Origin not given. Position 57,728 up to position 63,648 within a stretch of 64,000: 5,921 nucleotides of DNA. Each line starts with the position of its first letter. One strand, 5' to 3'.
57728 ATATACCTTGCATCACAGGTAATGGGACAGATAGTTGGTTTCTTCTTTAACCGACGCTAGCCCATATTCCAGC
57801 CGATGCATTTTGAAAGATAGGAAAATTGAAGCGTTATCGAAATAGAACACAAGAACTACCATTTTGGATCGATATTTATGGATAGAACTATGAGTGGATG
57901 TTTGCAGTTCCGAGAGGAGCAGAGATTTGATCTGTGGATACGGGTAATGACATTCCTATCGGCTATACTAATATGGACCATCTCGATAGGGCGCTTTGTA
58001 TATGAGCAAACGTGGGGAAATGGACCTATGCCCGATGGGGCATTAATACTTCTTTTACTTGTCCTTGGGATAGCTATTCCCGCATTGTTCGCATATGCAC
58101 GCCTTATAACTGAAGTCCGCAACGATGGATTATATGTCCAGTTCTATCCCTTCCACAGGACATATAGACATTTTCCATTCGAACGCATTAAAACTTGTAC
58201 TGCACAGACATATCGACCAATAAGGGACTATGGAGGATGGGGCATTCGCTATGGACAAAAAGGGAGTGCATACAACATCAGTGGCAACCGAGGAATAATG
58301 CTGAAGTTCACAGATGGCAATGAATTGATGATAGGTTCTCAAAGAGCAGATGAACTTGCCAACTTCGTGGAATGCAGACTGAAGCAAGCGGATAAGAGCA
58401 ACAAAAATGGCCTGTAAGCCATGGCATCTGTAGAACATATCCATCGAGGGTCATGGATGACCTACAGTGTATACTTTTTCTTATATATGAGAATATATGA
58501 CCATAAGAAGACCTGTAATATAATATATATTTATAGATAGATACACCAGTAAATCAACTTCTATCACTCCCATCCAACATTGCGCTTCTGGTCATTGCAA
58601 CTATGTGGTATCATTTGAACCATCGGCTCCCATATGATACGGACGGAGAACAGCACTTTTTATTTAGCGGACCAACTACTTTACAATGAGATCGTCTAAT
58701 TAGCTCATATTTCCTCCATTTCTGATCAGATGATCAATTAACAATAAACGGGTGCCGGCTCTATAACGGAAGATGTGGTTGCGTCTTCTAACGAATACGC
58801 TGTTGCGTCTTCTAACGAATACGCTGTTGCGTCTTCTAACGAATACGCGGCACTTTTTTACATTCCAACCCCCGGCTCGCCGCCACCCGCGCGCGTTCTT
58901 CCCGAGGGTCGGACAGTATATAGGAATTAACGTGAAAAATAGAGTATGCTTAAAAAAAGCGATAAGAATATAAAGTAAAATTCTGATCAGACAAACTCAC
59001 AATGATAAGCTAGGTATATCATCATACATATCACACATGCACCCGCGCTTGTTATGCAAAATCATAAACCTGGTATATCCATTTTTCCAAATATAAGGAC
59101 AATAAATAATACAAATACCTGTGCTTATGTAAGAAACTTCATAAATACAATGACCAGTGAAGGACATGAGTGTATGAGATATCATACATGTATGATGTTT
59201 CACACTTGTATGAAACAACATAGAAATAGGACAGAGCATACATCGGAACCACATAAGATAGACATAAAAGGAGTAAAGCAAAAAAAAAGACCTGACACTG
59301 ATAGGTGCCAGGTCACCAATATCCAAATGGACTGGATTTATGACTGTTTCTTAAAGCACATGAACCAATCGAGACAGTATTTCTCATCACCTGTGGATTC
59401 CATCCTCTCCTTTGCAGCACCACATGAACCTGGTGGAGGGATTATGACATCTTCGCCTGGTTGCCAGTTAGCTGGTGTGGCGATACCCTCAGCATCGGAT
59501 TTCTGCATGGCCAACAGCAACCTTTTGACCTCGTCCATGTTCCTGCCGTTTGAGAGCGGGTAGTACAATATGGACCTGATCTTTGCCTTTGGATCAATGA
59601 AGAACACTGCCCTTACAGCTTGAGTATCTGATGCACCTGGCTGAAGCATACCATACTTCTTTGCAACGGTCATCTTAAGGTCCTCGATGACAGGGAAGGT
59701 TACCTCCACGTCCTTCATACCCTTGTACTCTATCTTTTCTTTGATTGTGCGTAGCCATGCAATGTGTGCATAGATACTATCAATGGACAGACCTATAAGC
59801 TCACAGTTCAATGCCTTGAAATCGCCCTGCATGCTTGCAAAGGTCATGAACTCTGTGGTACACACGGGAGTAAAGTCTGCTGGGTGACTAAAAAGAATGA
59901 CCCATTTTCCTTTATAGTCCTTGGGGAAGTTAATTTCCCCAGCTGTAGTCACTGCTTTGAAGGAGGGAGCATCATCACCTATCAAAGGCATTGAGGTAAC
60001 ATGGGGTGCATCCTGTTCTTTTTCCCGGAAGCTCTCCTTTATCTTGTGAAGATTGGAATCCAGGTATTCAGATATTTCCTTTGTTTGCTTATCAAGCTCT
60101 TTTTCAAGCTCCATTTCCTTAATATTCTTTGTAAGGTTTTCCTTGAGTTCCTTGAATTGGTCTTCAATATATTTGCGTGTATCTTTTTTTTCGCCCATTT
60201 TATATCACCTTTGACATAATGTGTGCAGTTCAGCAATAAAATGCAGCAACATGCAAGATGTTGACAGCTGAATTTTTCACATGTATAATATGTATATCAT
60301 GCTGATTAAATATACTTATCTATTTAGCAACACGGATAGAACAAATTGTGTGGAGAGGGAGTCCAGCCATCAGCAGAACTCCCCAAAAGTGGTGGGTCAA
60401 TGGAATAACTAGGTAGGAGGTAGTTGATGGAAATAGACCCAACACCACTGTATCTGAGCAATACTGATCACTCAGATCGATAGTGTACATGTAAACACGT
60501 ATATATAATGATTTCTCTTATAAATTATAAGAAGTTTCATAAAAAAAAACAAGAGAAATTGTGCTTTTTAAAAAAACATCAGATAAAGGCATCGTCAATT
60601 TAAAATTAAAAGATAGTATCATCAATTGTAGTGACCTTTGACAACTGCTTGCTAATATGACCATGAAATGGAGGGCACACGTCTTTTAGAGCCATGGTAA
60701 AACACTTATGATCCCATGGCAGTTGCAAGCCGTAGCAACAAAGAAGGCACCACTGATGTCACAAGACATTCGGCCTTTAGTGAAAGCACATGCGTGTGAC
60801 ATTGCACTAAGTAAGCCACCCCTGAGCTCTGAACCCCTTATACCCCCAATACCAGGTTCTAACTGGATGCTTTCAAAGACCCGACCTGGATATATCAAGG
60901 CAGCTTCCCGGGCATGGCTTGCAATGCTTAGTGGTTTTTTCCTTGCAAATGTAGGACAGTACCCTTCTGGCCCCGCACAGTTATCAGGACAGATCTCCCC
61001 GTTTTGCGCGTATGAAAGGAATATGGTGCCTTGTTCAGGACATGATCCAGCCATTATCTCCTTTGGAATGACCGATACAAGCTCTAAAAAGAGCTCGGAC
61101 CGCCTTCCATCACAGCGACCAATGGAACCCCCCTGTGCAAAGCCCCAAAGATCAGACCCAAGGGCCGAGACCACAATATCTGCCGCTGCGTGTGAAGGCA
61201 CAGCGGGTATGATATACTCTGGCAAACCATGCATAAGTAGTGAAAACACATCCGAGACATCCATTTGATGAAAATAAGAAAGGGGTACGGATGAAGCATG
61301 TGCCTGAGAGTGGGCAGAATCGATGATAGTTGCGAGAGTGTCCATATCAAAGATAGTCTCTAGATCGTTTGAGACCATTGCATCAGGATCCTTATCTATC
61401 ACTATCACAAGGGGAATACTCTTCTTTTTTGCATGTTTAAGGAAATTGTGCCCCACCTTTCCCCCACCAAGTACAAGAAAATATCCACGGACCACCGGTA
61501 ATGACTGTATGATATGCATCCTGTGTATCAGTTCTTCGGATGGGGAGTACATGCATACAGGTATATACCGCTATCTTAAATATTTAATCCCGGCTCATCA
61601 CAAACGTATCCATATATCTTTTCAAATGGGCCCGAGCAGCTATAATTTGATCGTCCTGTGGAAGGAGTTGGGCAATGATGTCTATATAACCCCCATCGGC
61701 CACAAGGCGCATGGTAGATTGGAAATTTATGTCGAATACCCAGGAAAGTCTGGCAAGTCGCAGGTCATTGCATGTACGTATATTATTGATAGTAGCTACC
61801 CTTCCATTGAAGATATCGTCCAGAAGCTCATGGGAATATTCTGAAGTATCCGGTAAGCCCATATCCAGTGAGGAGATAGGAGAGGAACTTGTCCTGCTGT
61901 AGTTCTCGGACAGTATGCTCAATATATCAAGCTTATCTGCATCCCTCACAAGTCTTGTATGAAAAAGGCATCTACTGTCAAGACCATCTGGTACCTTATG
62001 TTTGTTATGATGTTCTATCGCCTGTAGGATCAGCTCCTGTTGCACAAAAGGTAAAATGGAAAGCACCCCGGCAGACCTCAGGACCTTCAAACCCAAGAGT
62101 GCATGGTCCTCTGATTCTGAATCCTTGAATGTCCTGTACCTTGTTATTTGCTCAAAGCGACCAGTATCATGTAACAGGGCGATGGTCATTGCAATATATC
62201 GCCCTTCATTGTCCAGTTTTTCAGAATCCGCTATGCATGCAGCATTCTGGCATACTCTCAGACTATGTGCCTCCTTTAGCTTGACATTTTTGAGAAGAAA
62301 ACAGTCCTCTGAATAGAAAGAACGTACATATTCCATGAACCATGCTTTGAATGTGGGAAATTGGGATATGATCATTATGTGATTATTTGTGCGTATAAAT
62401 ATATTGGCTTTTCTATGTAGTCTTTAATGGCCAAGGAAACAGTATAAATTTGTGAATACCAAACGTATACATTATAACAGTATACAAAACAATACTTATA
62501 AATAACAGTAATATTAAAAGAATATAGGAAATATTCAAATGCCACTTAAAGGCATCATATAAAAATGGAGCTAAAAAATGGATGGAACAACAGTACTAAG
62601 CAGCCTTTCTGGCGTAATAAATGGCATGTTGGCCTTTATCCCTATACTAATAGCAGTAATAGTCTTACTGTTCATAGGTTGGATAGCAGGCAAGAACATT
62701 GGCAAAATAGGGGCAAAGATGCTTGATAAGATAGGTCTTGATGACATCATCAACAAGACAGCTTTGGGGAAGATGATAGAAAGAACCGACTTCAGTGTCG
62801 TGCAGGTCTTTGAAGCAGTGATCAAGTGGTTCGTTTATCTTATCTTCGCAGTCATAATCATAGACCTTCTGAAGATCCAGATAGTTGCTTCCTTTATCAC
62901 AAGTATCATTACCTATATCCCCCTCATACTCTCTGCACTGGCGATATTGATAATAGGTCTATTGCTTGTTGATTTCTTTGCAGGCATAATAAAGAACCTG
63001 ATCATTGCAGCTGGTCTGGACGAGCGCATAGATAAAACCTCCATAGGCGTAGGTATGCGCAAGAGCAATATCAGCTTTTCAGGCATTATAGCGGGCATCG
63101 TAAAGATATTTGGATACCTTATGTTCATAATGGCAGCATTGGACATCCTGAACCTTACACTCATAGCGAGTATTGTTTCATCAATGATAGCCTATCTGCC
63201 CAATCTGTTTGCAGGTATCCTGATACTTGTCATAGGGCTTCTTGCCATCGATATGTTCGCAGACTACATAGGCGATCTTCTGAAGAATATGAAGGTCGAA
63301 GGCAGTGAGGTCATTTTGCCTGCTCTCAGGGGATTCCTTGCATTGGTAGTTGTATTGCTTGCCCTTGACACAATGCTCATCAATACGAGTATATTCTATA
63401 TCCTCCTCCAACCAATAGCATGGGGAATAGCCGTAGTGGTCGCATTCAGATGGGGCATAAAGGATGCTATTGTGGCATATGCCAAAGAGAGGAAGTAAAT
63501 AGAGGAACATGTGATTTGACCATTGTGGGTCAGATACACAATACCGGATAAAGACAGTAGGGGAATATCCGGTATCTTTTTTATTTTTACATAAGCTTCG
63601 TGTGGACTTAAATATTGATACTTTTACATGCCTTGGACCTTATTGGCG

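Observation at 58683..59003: Dense MITE-like repeat family with imperfect terminal inverted repeats and perfect 5-bp target-site duplications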

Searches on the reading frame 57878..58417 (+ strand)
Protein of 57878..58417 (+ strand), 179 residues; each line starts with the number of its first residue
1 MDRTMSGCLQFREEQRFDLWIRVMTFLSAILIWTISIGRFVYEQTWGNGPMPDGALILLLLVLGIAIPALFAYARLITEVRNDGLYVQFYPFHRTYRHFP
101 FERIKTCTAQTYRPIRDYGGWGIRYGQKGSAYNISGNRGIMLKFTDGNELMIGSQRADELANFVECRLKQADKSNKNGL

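Call 7: search_protein_families(library=pfam, proteins=[window:57878-58417:+])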
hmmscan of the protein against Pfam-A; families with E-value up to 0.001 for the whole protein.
window:57878-58417:+ (179 aa): 1 family
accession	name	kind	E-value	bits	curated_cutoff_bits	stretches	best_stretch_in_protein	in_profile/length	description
PF19638.4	DUF6141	-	3.2e-15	56.8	27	1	2-161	2-154/164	Family of unknown function (DUF6141)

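Call 31: find_encoding_contigs(protein=window:57878-58417:+, flank=10000, max_places=10)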
Protein window:57878-58417:+ (179 aa): 1 contig read that carries it; 1 place shown.
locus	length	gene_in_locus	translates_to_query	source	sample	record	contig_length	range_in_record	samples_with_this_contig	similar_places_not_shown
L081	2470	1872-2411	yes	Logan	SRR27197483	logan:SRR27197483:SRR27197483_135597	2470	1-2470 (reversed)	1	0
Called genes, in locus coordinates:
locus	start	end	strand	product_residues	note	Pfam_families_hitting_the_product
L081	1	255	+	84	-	?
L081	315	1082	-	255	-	PF07719:TPR_2 (faint), PF13181:TPR_8 (faint), PF13414:TPR_11 (faint), PF13431:TPR_17 (faint), PF13424:TPR_12 (faint), PF00515:TPR_1 (weak), PF13176:TPR_7 (faint), PF13374:TPR_10 (faint), +1 more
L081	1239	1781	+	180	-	PF00226:DnaJ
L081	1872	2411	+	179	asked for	PF19638:DUF6141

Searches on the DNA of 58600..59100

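Call 20: search_rna_families(source=window, start=58600, end=59100, threshold=evalue, max_evalue=10)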
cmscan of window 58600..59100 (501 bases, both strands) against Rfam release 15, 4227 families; matches with E-value up to 10: 4.
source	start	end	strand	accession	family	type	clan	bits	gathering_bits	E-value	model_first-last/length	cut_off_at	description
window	58640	58750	-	RF02185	ST7-OT3_3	Gene; lncRNA;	-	16.1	50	7.8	1-116/116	no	ST7 overlapping transcript 3 conserved region 3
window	58669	58728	-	RF00317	snoZ163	Gene; snRNA; snoRNA; CD-box;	-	13.9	39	5.2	1-90/90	no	Small nucleolar RNA Z163/Z177 family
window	58966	59030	-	RF00070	SNORD29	Gene; snRNA; snoRNA; CD-box;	CL00051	13.9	48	9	1-65/65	no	Small nucleolar RNA SNORD29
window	58858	59030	-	RF01295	SCARNA7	Gene; snRNA; snoRNA; scaRNA;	-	8.7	65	5.4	1-330/330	no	Small Cajal body-specific RNA 7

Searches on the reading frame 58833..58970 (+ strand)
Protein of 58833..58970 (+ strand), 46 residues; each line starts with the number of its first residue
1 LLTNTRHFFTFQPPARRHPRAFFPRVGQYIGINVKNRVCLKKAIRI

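Call 37: find_homologous_proteins(query=A4, max_evalue=10)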
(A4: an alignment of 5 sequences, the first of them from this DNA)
Query A4 (5 sequences): 24 candidates shared short words with the query, none scored E <= 10.

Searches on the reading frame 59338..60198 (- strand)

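Call 7: search_protein_families(library=pfam, proteins=[window:59338-60198:-])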
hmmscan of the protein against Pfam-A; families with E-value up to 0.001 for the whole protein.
window:59338-60198:- (286 aa): 3 families
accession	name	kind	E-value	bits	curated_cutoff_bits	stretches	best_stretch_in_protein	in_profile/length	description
PF00578.27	AhpC-TSA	-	1.9e-32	112.2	26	1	73-209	1-123/124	AhpC/TSA family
PF08534.16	Redoxin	-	5.3e-12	46.2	26.6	1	74-210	3-131/148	Redoxin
PF10417.14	1-cysPrx_C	-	9.2e-12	45.2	21.1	1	230-268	1-40/41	C-terminal domain of 1-Cys peroxiredoxin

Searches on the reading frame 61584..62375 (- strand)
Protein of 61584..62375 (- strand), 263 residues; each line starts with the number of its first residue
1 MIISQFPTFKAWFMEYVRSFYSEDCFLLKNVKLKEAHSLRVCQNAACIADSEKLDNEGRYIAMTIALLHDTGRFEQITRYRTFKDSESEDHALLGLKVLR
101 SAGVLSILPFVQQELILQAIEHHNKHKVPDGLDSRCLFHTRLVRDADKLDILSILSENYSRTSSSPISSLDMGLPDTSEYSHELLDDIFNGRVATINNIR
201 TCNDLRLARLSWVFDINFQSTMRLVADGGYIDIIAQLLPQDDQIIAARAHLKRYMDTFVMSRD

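Call 64: find_encoding_contigs(protein=window:61584-62375:-, flank=10000, max_places=10)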
Protein window:61584-62375:- (263 aa): 14 contigs read that carry it; 7 places shown.
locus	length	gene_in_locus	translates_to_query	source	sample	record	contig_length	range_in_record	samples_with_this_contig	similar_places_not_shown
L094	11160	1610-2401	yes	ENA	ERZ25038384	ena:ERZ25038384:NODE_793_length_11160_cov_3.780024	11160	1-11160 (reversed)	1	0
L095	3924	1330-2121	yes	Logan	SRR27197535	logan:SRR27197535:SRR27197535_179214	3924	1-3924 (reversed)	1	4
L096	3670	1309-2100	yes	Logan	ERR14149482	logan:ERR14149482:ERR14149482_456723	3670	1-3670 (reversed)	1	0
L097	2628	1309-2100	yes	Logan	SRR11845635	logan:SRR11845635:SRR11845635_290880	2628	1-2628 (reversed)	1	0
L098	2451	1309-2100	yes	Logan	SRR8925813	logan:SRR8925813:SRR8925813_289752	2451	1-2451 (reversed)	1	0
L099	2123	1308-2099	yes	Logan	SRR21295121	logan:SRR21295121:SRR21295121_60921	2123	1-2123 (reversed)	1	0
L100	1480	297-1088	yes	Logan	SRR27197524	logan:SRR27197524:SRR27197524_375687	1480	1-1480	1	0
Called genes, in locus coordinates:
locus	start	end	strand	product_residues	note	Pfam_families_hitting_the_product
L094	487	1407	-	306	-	PF05552:MS_channel_1st_1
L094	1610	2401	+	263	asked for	PF01966:HD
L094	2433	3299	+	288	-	PF27252:AF_1314_C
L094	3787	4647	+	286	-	PF08534:Redoxin, PF00578:AhpC-TSA, PF10417:1-cysPrx_C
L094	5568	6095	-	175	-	PF19638:DUF6141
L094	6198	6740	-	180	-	PF00226:DnaJ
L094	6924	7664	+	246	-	PF07719:TPR_2 (faint), PF13181:TPR_8 (faint), PF13414:TPR_11 (faint), PF13431:TPR_17 (faint), PF13424:TPR_12 (faint), PF00515:TPR_1 (weak), PF13176:TPR_7 (faint), PF13374:TPR_10 (faint), +1 more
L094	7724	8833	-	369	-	PF04406:TP6A_N, PF20768:Topo_VI_alpha, PF21180:TOP6A-Spo11_Toprim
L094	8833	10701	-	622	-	PF02518:HATPase_c, PF13589:HATPase_c_3 (weak), PF09239:Topo-VIb_trans, PF18000:Top6b_C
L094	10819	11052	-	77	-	PF01037:AsnC_trans_reg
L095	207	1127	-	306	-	PF05552:MS_channel_1st_1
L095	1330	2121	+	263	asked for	PF01966:HD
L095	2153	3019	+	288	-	PF27252:AF_1314_C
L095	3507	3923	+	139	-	?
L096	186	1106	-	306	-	PF05552:MS_channel_1st_1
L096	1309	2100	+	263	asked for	PF01966:HD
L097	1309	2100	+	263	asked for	PF01966:HD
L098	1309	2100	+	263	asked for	PF01966:HD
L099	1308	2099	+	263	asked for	PF01966:HD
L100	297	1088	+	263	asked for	PF01966:HD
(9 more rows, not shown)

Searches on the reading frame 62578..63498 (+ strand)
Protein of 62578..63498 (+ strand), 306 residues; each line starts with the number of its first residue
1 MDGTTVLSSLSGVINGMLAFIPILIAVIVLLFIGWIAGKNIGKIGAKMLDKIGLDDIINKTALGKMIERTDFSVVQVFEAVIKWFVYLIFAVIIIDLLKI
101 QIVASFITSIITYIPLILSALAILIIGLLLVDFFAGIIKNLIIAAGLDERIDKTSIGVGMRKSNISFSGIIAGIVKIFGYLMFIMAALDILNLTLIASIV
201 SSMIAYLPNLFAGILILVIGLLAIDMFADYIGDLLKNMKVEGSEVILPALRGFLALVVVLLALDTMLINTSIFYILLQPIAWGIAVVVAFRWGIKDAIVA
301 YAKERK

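Call 7: search_protein_families(library=pfam, proteins=[window:62578-63498:+])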
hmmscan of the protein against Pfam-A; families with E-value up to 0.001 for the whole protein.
window:62578-63498:+ (306 aa): 1 family
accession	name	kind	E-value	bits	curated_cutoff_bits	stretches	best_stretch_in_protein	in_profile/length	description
PF05552.17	MS_channel_1st_1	-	1.9e-23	82.5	22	3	101-150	1-50/50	Mechanosensitive ion channel, conserved TM helix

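Call 45: find_encoding_contigs(protein=window:62578-63498:+, flank=10000, max_places=10)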
Protein window:62578-63498:+ (306 aa): 14 contigs read that carry it; 7 places shown.
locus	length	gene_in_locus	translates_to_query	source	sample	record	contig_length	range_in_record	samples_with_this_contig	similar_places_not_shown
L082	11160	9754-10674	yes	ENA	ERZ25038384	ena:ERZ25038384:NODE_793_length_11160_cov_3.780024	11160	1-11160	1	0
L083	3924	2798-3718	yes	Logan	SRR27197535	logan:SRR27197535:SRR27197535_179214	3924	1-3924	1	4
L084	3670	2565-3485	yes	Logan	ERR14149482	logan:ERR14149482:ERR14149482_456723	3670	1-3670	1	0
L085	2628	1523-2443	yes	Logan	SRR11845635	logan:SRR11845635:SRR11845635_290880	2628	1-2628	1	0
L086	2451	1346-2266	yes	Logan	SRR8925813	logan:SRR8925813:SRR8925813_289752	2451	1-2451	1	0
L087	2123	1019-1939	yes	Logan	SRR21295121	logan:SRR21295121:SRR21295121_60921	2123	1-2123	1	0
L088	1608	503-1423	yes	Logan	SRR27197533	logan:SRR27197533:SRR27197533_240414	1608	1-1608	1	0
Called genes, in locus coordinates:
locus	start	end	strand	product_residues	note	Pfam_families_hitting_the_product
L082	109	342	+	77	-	PF01037:AsnC_trans_reg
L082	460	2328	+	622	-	PF02518:HATPase_c, PF13589:HATPase_c_3 (weak), PF09239:Topo-VIb_trans, PF18000:Top6b_C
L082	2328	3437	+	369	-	PF04406:TP6A_N, PF20768:Topo_VI_alpha, PF21180:TOP6A-Spo11_Toprim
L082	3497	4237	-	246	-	PF07719:TPR_2 (faint), PF13181:TPR_8 (faint), PF13414:TPR_11 (faint), PF13431:TPR_17 (faint), PF13424:TPR_12 (faint), PF00515:TPR_1 (weak), PF13176:TPR_7 (faint), PF13374:TPR_10 (faint), +1 more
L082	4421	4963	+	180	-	PF00226:DnaJ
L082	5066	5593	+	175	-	PF19638:DUF6141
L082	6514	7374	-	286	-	PF08534:Redoxin, PF00578:AhpC-TSA, PF10417:1-cysPrx_C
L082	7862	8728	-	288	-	PF27252:AF_1314_C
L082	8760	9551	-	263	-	PF01966:HD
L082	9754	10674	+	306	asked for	PF05552:MS_channel_1st_1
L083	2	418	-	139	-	?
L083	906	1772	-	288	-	PF27252:AF_1314_C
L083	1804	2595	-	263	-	PF01966:HD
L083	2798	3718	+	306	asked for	PF05552:MS_channel_1st_1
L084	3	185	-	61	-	?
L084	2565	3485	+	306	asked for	PF05552:MS_channel_1st_1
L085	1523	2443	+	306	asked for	PF05552:MS_channel_1st_1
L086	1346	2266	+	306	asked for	PF05552:MS_channel_1st_1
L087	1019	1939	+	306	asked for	PF05552:MS_channel_1st_1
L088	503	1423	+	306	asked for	PF05552:MS_channel_1st_1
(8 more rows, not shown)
